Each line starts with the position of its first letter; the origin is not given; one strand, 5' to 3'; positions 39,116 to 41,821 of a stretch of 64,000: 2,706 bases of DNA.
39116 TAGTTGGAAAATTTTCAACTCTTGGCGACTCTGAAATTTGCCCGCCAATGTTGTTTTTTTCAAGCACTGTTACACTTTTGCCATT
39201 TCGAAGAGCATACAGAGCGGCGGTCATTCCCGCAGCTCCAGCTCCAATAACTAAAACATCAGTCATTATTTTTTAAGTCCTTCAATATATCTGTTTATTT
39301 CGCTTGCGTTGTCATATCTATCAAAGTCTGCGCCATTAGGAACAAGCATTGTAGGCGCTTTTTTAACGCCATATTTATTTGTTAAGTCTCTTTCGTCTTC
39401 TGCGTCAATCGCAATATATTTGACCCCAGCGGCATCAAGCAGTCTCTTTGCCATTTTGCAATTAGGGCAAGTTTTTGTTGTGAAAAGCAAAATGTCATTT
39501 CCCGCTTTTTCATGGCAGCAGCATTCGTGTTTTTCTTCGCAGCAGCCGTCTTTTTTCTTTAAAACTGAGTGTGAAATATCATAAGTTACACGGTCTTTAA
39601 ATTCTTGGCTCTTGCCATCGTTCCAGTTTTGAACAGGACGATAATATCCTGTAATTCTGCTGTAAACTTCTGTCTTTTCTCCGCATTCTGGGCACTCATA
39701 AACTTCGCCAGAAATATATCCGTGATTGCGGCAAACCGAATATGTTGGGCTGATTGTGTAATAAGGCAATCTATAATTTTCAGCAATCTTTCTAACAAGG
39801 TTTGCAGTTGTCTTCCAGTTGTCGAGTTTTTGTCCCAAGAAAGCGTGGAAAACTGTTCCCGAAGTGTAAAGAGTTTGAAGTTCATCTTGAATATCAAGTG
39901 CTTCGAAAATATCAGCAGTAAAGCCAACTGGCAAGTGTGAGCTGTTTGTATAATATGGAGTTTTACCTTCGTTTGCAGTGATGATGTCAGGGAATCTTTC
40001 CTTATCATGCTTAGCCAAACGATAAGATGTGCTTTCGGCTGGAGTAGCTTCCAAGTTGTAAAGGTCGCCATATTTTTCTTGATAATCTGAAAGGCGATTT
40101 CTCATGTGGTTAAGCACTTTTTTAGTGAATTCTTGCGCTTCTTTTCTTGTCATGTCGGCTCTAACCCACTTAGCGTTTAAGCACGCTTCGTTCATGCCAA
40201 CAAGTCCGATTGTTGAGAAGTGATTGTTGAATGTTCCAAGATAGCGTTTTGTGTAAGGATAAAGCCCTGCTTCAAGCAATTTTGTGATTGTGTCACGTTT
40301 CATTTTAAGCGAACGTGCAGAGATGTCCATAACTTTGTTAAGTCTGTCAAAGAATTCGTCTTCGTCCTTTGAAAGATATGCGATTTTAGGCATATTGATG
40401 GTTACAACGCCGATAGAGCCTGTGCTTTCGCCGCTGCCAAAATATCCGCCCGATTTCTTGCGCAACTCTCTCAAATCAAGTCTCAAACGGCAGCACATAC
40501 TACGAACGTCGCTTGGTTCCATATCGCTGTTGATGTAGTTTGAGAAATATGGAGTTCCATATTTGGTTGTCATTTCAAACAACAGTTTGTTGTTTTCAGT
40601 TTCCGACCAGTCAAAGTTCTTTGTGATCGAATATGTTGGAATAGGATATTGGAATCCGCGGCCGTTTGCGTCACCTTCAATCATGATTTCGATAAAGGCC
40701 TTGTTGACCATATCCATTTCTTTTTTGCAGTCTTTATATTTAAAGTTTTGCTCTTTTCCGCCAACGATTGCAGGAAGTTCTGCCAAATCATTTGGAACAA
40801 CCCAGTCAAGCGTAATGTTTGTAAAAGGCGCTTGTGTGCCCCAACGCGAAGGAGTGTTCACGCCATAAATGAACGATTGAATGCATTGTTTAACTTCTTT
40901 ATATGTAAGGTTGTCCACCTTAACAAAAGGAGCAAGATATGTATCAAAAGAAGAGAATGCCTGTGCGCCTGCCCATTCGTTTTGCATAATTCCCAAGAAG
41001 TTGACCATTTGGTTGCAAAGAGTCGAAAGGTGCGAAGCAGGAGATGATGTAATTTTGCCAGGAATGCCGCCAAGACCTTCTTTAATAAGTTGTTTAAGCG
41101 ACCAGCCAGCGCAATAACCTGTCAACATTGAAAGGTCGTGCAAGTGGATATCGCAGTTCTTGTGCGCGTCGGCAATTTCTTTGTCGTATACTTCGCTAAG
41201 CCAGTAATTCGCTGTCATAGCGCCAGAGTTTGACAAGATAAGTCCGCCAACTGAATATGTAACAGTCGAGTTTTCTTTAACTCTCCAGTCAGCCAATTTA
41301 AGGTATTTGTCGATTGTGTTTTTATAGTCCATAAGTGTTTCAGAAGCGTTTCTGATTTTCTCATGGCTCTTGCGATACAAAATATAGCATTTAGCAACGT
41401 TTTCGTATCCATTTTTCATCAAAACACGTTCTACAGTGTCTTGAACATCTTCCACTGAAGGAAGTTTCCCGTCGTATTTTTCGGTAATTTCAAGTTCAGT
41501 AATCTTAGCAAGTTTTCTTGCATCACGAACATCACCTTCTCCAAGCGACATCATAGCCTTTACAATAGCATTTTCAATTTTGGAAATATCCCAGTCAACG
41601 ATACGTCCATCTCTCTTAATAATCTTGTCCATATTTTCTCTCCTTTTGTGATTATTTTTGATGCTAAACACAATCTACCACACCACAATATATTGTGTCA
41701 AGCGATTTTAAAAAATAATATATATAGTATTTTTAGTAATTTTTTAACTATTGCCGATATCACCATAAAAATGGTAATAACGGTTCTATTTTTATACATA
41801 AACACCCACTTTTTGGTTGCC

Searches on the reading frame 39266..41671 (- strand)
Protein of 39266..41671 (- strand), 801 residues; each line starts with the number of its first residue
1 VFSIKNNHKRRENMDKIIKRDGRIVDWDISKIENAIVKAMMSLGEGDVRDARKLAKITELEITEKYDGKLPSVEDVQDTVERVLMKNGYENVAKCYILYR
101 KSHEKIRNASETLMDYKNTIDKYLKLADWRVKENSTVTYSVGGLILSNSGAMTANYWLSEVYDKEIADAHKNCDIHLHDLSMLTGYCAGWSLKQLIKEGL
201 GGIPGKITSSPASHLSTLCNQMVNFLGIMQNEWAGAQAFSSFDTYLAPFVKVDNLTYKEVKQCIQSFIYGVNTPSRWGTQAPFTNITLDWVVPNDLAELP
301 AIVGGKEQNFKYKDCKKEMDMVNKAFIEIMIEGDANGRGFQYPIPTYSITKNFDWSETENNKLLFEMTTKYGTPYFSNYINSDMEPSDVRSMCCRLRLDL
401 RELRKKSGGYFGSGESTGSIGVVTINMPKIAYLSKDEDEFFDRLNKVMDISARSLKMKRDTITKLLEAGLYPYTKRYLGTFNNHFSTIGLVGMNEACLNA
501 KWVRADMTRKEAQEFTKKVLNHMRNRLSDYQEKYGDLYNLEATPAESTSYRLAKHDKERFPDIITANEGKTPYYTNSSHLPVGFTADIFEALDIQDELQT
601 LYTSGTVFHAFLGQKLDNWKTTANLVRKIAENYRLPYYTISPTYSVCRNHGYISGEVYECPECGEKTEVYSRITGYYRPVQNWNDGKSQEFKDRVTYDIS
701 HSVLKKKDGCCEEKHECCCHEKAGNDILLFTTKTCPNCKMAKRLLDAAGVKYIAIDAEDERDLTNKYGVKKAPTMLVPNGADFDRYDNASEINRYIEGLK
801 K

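Call 66: search_protein_families(library=pfam, proteins=[window:39266-41671:-], max_evalue=0.00001)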
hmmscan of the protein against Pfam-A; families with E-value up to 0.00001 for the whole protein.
window:39266-41671:- (801 aa): 3 families
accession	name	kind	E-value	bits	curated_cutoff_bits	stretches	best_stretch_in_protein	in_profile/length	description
PF13597.11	NRDD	-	7e-194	646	26.2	1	133-697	1-562/562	Anaerobic ribonucleoside-triphosphate reductase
PF03477.21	ATP-cone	-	2.7e-22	79.5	25.8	1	16-104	2-87/88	ATP cone domain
PF00462.30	Glutaredoxin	-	1.5e-08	35.2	22.9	1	727-763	1-37/60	Glutaredoxin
